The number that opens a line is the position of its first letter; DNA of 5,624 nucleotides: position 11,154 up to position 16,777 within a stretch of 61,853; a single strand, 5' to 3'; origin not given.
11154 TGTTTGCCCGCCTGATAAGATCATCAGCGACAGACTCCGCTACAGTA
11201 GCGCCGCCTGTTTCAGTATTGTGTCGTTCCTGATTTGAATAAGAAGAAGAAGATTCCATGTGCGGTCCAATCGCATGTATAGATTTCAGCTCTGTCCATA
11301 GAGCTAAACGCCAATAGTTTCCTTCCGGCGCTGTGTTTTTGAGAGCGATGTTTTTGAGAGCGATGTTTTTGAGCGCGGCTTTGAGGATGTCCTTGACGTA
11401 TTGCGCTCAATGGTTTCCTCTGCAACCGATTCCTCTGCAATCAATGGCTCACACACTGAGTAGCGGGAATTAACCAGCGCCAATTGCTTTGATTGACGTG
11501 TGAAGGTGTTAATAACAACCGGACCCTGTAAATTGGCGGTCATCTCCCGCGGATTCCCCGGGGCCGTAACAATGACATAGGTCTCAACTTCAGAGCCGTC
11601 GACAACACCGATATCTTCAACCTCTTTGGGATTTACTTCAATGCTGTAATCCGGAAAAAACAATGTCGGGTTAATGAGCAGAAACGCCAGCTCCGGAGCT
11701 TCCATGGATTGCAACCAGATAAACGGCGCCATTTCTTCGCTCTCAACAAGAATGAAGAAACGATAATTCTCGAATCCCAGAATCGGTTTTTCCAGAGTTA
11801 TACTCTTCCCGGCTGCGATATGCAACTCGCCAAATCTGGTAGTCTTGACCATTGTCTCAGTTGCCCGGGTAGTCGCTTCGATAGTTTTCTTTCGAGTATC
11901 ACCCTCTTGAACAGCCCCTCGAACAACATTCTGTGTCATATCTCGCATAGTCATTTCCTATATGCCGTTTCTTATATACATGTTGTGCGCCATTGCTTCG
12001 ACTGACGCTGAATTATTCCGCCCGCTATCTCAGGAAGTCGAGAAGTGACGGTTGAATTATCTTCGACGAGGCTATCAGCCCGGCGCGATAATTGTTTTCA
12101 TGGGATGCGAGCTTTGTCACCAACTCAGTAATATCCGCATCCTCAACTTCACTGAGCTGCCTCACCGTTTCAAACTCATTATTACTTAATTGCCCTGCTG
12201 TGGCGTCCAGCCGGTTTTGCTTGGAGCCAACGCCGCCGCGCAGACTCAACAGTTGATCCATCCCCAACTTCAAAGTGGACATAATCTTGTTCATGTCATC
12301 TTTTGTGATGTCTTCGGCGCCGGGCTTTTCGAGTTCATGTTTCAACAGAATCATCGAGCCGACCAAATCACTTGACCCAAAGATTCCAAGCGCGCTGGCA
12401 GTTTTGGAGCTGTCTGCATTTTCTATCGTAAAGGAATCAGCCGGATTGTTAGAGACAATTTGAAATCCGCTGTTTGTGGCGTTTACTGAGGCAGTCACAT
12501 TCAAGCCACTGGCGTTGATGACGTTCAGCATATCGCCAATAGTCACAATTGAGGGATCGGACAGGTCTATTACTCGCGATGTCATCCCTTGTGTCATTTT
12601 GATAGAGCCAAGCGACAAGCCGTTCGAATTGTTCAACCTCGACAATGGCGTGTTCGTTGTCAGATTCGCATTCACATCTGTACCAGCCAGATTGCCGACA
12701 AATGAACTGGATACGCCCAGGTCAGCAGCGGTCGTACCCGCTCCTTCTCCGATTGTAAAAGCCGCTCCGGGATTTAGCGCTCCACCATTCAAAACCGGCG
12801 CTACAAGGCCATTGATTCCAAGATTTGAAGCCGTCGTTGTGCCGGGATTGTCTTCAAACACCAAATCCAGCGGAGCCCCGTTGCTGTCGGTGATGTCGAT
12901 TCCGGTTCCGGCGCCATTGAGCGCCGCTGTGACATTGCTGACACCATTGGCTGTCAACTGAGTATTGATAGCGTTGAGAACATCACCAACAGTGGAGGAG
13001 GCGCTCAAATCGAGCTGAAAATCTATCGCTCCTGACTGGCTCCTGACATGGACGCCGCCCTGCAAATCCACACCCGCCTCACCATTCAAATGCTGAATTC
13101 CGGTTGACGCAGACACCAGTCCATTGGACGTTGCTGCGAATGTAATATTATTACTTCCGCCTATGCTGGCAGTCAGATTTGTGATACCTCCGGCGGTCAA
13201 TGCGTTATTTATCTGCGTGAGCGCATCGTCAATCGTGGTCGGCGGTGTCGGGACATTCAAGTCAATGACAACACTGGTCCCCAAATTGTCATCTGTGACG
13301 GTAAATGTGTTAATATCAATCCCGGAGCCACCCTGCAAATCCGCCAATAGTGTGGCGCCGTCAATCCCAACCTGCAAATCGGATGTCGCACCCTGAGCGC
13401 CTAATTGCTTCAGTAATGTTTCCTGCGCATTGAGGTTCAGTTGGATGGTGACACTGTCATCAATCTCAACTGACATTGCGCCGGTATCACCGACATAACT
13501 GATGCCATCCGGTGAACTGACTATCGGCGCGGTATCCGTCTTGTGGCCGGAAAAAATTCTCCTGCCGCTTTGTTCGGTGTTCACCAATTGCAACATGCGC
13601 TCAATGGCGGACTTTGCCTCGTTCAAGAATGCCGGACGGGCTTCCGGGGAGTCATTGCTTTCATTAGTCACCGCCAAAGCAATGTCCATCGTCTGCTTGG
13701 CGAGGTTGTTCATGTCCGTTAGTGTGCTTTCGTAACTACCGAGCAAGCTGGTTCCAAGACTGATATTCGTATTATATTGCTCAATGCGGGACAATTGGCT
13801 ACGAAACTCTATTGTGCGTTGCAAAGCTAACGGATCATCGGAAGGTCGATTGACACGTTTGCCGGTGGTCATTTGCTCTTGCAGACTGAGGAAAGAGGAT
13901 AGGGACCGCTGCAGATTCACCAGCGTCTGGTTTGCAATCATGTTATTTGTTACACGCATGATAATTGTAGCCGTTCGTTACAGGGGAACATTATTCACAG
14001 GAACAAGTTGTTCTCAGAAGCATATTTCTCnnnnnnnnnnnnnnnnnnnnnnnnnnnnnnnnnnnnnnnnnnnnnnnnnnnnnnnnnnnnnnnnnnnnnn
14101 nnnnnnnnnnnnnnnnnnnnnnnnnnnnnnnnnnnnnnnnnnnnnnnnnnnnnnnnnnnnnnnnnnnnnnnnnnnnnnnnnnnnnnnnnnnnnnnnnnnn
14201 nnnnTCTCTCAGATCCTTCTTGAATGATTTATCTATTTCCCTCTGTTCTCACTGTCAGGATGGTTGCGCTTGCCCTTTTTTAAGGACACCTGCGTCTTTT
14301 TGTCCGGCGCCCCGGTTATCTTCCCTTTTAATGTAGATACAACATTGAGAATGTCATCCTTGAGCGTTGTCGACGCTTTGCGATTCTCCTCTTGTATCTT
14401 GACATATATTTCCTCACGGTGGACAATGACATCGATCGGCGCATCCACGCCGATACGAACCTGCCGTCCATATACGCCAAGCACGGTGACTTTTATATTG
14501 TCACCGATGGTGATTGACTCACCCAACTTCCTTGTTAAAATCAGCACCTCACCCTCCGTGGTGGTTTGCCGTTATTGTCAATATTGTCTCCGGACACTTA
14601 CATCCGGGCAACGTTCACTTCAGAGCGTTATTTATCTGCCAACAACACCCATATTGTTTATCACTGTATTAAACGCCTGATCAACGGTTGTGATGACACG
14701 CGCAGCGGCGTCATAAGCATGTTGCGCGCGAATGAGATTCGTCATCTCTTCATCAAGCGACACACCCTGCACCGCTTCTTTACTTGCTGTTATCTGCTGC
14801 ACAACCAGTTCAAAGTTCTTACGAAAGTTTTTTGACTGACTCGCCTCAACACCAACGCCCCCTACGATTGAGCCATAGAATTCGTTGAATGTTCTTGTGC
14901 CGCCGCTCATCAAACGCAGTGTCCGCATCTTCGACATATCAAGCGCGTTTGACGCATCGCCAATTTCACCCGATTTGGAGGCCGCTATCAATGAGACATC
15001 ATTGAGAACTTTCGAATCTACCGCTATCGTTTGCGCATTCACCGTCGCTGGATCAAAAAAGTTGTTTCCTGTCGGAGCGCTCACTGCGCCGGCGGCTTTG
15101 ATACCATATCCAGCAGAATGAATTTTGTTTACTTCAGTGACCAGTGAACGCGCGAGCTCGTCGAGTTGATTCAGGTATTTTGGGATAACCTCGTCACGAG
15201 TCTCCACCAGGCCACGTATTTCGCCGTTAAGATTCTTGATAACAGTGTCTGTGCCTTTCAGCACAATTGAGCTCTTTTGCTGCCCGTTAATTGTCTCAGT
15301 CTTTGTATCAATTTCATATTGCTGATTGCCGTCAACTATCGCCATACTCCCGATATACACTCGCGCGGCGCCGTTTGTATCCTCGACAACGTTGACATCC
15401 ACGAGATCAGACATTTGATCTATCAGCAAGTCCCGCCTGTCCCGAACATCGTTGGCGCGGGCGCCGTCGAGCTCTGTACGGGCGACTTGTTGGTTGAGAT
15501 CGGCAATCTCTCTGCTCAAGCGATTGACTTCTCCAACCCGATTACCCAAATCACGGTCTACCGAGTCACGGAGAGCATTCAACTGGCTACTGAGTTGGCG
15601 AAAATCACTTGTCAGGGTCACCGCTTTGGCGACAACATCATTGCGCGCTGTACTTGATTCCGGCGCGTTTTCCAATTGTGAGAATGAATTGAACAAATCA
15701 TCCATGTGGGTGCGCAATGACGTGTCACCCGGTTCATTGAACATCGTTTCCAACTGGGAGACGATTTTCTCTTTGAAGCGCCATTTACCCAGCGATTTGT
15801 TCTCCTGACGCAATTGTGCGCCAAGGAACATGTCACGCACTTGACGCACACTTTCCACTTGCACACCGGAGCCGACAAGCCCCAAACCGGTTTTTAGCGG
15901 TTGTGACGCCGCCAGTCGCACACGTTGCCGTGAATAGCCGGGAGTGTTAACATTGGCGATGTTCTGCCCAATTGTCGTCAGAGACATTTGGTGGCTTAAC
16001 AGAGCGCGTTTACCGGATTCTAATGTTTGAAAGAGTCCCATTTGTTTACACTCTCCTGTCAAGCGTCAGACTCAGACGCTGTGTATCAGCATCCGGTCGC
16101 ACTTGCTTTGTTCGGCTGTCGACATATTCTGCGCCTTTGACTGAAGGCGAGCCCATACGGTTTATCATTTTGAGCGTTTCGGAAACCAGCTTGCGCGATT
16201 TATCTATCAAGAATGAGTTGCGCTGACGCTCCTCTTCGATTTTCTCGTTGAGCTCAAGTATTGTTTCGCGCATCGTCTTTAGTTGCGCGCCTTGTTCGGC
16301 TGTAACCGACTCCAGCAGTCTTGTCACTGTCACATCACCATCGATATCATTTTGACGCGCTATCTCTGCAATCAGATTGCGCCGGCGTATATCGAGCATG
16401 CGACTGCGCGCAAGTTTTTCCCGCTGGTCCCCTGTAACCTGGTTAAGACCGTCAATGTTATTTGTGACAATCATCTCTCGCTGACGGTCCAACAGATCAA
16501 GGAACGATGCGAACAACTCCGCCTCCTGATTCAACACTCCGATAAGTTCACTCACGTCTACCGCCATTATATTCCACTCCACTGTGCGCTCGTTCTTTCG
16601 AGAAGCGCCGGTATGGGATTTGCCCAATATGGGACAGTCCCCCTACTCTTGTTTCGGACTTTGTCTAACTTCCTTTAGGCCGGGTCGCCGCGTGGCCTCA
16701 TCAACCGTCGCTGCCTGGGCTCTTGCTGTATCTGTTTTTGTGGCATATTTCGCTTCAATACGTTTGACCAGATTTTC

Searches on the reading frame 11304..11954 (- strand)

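Call 7: search_protein_families(library=pfam, proteins=[window:11304-11954:-], max_evalue=0.001)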
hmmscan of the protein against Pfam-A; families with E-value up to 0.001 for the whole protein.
window:11304-11954:- (216 aa): 1 family
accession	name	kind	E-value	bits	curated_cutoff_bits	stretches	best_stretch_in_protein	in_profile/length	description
PF02623.20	FliW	-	4.2e-37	127.1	25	1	52-171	1-122/122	FliW protein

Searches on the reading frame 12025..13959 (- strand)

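Call 7: search_protein_families(library=pfam, proteins=[window:12025-13959:-], max_evalue=0.001)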
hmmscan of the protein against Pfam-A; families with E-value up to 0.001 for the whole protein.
window:12025-13959:- (644 aa): 2 families
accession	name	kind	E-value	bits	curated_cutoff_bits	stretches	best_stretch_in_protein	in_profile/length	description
PF00669.25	Flagellin_N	-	2.7e-18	66.8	26.6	1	3-141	1-139/139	Bacterial flagellin N-terminal helical region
PF00700.27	Flagellin_C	-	1.3e-05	25.8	23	1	567-643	8-86/86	Bacterial flagellin C-terminal helical region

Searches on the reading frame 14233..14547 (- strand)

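Call 48: search_protein_families(library=pfam, proteins=[window:14233-14547:-], max_evalue=0.1)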
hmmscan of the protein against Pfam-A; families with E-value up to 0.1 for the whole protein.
window:14233-14547:- (104 aa): 3 families
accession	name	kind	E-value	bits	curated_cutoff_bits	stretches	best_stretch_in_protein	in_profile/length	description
PF02599.21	CsrA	-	1.1e-23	83.3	27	1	1-53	1-53/53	Global regulator protein family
PF04428.19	Choline_kin_N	-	0.0015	18.6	22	1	48-74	12-38/51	Choline kinase N terminus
PF23720.1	DUF7161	-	0.1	13.1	27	0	23-88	7-66/72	Family of unknown function (DUF7161)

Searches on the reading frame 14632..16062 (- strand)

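Call 7: search_protein_families(library=pfam, proteins=[window:14632-16062:-], max_evalue=0.001)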
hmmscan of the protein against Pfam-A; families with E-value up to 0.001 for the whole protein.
window:14632-16062:- (476 aa): 3 families
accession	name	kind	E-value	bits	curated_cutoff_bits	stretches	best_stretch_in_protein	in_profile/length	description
PF22638.1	FlgK_D1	-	6.3e-60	203.1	28.6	1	102-323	2-226/233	Flagellar hook-associated protein FlgK helical domain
PF06429.18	Flg_bbr_C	-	2.8e-11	43.2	23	1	433-469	9-45/46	Flagellar basal body rod FlgEFG protein C-terminal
PF00460.25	Flg_bb_rod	-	0.00037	20.8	20.7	0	19-43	6-30/31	Flagella basal body rod protein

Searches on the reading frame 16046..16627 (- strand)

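Call 7: search_protein_families(library=pfam, proteins=[window:16046-16627:-], max_evalue=0.001)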
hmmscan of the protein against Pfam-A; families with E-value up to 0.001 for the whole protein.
window:16046-16627:- (193 aa): 1 family
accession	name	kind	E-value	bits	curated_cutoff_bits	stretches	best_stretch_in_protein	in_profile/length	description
PF05130.17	FlgN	-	1.6e-21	77.8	30.5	1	24-160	2-134/147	FlgN protein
